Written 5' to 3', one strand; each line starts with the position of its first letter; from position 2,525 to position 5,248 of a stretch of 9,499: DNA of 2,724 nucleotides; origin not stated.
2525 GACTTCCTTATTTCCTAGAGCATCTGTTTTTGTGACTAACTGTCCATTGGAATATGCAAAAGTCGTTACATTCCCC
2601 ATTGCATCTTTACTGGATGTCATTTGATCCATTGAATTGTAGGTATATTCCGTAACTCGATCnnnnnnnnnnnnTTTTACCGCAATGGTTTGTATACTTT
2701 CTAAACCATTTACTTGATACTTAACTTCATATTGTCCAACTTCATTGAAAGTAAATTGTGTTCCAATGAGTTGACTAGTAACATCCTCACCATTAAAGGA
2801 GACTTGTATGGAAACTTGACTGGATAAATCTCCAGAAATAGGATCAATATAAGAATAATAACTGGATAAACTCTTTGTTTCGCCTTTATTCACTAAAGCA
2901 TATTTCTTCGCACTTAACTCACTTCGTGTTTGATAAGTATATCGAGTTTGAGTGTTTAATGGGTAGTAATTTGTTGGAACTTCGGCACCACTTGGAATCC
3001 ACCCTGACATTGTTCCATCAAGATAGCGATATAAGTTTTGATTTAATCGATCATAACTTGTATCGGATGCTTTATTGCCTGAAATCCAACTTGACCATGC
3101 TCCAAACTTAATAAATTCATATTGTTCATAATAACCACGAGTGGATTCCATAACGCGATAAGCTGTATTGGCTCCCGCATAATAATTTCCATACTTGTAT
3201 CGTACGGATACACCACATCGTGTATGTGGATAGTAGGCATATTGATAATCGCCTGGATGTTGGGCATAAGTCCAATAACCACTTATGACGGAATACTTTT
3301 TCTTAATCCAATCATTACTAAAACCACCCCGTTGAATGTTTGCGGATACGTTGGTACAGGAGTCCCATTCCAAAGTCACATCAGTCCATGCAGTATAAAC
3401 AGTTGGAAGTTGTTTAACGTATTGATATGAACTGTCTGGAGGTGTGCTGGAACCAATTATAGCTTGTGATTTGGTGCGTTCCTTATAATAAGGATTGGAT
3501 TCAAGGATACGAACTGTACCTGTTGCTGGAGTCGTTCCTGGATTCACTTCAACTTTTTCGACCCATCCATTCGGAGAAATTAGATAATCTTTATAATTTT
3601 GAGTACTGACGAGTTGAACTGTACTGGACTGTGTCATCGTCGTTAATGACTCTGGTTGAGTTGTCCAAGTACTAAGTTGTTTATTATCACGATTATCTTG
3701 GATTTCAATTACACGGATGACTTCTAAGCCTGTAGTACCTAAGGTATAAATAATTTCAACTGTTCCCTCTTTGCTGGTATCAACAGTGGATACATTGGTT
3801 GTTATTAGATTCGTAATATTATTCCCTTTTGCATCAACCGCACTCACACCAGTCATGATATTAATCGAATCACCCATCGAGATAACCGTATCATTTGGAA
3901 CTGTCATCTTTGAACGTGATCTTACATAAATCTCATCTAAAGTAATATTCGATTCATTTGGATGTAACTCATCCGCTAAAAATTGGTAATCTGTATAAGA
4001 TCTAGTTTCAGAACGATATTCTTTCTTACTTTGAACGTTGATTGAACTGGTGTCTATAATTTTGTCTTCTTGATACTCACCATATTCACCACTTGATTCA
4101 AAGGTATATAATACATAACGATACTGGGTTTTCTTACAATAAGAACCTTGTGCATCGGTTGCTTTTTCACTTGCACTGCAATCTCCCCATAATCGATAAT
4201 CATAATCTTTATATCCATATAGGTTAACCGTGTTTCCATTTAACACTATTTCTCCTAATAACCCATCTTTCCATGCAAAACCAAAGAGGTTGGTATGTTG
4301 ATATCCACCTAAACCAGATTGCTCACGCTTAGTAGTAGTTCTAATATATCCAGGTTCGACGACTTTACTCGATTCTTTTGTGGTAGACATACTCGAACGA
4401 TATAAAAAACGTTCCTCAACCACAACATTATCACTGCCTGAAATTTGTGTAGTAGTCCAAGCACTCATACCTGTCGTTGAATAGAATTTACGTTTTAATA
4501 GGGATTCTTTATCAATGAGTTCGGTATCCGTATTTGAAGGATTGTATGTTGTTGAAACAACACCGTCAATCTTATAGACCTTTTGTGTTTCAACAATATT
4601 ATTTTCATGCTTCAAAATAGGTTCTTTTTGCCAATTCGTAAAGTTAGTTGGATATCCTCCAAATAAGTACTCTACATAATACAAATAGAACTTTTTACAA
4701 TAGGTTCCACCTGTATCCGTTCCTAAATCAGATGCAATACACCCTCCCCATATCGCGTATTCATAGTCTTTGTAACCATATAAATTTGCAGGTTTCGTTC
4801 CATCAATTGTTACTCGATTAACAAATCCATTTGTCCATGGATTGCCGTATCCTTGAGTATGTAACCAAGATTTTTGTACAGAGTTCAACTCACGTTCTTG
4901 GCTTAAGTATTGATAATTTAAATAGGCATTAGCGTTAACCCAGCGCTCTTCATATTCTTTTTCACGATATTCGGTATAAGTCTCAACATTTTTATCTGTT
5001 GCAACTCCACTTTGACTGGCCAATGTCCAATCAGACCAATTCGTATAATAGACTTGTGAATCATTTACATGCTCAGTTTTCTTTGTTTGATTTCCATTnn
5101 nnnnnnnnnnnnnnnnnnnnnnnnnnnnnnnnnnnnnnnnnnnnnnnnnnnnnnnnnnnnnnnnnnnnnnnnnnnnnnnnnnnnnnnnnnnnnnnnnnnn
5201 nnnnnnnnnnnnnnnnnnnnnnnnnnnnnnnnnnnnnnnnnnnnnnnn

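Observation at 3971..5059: Tandem duplication of a ~187-aa module with a conserved Cys-pair core that I cannot assign to a family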

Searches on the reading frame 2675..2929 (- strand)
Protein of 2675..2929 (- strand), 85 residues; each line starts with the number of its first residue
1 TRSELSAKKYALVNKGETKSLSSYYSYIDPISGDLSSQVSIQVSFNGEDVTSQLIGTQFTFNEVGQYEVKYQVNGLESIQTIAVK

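Call 73: search_protein_families(library=pfam, proteins=[window:2675-2929:-], max_evalue=1)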
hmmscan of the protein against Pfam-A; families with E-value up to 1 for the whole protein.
window:2675-2929:- (85 aa): 2 families
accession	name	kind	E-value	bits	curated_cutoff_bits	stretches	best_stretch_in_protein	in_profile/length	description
PF16403.11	Bact_surface_Ig-like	-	0.0041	17.6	27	1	47-75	28-57/71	Bacterial surface protein, Ig-like domain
PF18573.7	BclA_C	-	0.02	15.2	38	1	48-74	29-55/128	BclA C-terminal domain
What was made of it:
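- The presence of Ig-like domains in the same block (call 73) suggests a displayed stalk rather than a gate.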

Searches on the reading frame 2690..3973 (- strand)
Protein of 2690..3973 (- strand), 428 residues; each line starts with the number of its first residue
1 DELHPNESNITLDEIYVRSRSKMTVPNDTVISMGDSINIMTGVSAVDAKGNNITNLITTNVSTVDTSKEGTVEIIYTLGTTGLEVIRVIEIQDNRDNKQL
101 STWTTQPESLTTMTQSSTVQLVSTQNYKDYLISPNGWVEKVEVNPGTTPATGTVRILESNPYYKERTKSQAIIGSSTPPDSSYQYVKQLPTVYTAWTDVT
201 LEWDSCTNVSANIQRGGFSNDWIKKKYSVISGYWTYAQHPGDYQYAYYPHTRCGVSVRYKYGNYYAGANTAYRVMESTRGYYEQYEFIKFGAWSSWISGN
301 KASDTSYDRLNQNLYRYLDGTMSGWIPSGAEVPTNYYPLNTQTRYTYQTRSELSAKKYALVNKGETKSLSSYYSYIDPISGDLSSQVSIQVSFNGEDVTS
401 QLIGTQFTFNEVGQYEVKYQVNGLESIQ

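Call 7: search_protein_families(library=pfam, proteins=[window:2690-3973:-], max_evalue=10)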
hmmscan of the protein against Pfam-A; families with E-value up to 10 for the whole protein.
window:2690-3973:- (428 aa): 3 families
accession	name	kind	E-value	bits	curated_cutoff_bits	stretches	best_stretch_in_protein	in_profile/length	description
PF07523.18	Big_3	-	0.0004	21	21.2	1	26-79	3-58/68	Bacterial Ig-like domain (group 3)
PF16403.11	Bact_surface_Ig-like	-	0.0019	18.6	27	2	27-78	7-55/71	Bacterial surface protein, Ig-like domain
PF18573.7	BclA_C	-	0.46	10.8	38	1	397-422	30-55/128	BclA C-terminal domain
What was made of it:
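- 3737..3898 (-): Ig-like domain (Big_3 / Bact_surface_Ig-like) immediately after module B. In the window, Big_3 scores 21.0 bits against a cut-off of 21.2 (call 7).
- On Bacterial Ig-like domain (Big_3 / Bact_surface_Ig-like), for the neighbouring segment nt 3737-3898: The window copy is just below threshold (21.0 versus 21.2, call 7).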

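Call 10: search_protein_families(library=ncbifam, proteins=[window:2690-3973:-], max_evalue=1)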
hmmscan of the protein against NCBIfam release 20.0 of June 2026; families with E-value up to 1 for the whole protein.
window:2690-3973:- (428 aa): 0 families

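Call 41: search_protein_families(library=phrogs, proteins=[window:2690-3973:-], max_evalue=1)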
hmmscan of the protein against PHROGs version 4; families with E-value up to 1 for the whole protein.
window:2690-3973:- (428 aa): 0 families

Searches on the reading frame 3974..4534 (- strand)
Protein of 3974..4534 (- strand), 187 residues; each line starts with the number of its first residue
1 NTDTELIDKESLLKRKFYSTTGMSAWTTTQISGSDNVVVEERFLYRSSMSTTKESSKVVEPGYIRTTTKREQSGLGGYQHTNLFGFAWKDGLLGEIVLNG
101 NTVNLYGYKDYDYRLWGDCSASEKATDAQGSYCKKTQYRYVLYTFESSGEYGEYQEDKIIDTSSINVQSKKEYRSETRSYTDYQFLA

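Call 7: search_protein_families(library=pfam, proteins=[window:3974-4534:-], max_evalue=10)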
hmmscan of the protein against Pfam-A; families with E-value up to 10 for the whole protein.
window:3974-4534:- (187 aa): 1 family
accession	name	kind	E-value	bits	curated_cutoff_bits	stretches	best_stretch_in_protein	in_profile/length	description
PF05107.17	Cas_Cas7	-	0.018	15.1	33.2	1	106-185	172-246/249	CRISPR-associated protein Cas7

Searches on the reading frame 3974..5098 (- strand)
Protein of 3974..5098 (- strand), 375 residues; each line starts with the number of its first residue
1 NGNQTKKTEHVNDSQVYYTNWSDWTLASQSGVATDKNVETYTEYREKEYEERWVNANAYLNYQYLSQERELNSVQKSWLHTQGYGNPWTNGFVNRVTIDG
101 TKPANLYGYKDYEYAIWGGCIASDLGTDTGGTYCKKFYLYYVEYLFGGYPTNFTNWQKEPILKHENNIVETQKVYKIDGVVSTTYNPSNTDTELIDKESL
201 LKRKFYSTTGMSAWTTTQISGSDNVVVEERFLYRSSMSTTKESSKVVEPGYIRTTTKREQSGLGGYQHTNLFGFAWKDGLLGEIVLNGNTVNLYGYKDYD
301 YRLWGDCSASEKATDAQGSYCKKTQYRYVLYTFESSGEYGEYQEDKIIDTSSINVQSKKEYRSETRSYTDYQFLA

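Call 10: search_protein_families(library=ncbifam, proteins=[window:3974-5098:-], max_evalue=1)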
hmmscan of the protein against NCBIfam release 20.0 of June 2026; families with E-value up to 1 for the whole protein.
window:3974-5098:- (375 aa): 0 families

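Call 12: find_homologous_proteins(query=window:3974-5098:-, max_evalue=0.001)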
Query window:3974-5098:-: 1146 candidates shared short words with the query, none scored E <= 0.001.

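Call 16: find_related_loci(query=window:3974-5098:-, collection=genome_contigs, flank=10000)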
Query window:3974-5098:- (375 aa) in genome_contigs; peptide patterns used: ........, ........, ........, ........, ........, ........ (x = any residue, [..] = any of these).
45 stretches matched a pattern; 1 encode a relative of the query (tblastn E <= 1e-3); 1 distinct loci.
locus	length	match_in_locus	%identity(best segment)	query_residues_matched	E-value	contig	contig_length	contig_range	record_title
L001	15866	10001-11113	55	1-375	4e-134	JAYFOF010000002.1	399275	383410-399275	MAG: Erysipelotrichaceae bacterium isolate 5C_77 c_5C_000000034521, whole genome shotgun sequence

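Call 20: predict_structure(protein=window:3974-5098:-)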
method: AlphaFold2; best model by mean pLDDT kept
length: 375 residues; sequences in the alignment: 1
mean_pLDDT: 29.4   pTM: 0.17
mean pLDDT of the five models: 29.4, 26.8, 26.0, 25.7, 24.0
residues with pLDDT >= 90: 0; 70-90: 0; 50-70: 0; < 50: 375
segments of 3 or more residues with pLDDT < 50: 1-375
pLDDT, mean of each block of 10 residues (from residue 1): 29 27 25 25 24 24 22 24 25 29 32 33 36 35 29 30 24 29 26 27 25 23 24 24 27 27 29 31 33 31 38 44 39 31 37 37 29 34
secondary structure, 60 per line:
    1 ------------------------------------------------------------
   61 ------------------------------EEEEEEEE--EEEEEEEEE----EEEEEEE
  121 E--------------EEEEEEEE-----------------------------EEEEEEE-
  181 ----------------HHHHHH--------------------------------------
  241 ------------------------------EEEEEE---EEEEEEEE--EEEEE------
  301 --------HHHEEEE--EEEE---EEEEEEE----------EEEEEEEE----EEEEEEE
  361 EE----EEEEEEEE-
elements in order: E91-98 E101-109 E114-121 E136-143 E173-179 H197-202 E271-276 E280-287 E290-294 E312-315 E318-321 E325-331 E342-349 E354-362 E367-374
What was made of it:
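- Tried and rejected: Single-sequence AF2 of both modules: pLDDT 29, unusable (call 20).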

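Call 41: search_protein_families(library=phrogs, proteins=[window:3974-5098:-], max_evalue=1)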
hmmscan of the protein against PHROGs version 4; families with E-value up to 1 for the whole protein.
window:3974-5098:- (375 aa): 0 families

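Call 59: search_dna_similar(query=window:3974-5098:-, collection=phages, mode=protein, max_evalue=0.01, max_rows=10)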
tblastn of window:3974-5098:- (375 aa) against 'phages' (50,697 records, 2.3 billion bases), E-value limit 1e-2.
No match.

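Call 60: search_dna_similar(query=window:3974-5098:-, collection=plasmids, mode=protein, max_evalue=0.01, max_rows=10)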
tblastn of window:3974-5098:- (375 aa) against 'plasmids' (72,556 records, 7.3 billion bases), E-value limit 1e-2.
No match.

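Call 73: search_protein_families(library=pfam, proteins=[L001:11177-11419:+, L001:12182-12424:+], max_evalue=1)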
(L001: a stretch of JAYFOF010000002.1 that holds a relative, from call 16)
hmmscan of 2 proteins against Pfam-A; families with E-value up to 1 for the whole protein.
L001:11177-11419:+ (81 aa): 2 families
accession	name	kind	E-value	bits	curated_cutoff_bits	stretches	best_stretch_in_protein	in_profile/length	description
PF16403.11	Bact_surface_Ig-like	-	8.5e-07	29.4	27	1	7-57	8-55/71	Bacterial surface protein, Ig-like domain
PF07523.18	Big_3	-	4.5e-05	24.1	21.2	1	5-58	3-58/68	Bacterial Ig-like domain (group 3)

L001:12182-12424:+ (81 aa): 3 families
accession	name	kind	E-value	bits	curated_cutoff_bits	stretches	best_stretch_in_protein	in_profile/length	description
PF07523.18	Big_3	-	0.023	15.4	21.2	1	44-75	38-68/68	Bacterial Ig-like domain (group 3)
PF07660.19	STN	-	0.075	13.3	28.4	0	20-51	16-48/52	Secretin and TonB N terminus short domain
PF08873.17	Phage_Mu_Gp37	-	0.14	12.7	25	1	30-73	69-112/149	Bacteriophage Mu, Gp37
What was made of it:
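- On Bacterial Ig-like domain (Big_3 / Bact_surface_Ig-like), for the neighbouring segment nt 3737-3898: The orthologous L001 segment passes both families (29.4 versus 27; 24.1 versus 21.2, call 73).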
